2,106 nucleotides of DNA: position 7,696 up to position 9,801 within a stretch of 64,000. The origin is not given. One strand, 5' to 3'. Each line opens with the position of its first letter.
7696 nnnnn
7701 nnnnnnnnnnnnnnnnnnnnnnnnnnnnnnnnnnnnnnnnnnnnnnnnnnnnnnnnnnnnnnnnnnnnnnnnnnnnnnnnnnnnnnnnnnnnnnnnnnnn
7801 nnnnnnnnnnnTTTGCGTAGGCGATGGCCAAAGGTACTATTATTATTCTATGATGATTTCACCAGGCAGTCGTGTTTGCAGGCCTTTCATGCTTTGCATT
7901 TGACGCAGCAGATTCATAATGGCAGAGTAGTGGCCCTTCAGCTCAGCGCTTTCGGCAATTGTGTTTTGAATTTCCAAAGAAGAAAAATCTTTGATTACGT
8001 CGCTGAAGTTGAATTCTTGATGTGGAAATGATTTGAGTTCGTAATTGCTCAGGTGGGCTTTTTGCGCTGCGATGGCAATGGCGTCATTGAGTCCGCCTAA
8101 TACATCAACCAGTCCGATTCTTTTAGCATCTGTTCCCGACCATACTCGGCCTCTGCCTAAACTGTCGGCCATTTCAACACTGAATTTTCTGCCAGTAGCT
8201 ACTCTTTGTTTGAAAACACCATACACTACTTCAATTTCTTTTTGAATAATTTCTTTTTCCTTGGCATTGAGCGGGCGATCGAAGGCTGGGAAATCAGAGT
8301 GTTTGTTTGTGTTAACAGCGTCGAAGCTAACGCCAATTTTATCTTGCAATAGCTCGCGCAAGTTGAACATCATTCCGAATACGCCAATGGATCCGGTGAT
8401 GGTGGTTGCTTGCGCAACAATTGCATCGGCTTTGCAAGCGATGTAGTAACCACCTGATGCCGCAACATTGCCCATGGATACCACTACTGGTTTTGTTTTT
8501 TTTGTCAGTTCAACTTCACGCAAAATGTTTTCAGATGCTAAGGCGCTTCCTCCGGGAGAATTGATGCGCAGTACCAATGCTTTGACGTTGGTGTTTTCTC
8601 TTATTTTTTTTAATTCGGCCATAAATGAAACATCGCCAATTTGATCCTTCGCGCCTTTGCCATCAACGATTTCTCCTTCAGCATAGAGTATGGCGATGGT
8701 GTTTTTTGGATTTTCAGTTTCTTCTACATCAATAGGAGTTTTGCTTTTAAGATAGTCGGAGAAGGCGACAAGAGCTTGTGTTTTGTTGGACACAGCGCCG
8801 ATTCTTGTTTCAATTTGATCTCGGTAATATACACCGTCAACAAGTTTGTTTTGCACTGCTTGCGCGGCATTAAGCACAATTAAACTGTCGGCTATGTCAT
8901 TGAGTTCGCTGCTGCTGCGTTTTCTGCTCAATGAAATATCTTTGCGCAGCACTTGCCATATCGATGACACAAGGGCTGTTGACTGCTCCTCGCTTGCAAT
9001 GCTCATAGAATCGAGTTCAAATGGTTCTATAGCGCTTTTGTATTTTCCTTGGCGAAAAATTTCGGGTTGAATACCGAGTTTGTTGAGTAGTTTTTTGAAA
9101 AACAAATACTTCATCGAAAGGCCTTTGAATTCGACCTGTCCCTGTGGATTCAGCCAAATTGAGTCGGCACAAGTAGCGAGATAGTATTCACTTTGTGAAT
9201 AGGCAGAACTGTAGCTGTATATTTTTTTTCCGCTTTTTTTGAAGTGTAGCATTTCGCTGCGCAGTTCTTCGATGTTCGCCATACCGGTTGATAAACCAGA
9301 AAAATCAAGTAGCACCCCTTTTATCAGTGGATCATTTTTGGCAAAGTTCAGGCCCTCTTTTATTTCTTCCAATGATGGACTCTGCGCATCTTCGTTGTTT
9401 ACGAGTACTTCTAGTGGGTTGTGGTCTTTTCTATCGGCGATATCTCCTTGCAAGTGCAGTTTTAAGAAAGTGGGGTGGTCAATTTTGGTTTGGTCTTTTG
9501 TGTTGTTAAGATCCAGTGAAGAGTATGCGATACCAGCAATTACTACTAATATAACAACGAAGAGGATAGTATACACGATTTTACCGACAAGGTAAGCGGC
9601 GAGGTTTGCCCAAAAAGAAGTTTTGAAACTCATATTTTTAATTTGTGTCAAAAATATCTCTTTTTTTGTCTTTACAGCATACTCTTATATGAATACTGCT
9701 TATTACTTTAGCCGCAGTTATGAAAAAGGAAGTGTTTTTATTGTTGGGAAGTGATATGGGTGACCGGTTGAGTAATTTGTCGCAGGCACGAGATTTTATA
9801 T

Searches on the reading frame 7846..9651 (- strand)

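Call 52: search_protein_families(library=pfam, proteins=[window:7846-9651:-], max_evalue=0.00001)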
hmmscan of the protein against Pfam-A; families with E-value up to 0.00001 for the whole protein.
window:7846-9651:- (602 aa): 3 families
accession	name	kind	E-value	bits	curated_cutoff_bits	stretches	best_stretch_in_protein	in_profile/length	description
PF01343.23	Peptidase_S49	-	2.6e-75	252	24.9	2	383-534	3-153/154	Peptidase family S49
PF00574.28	CLP_protease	-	1.7e-06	28.4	20.2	0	316-407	7-95/182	Clp protease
PF25145.1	NfeD1b_N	-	4.7e-06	26.8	40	0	349-424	24-97/189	NfeD1b, N-terminal domain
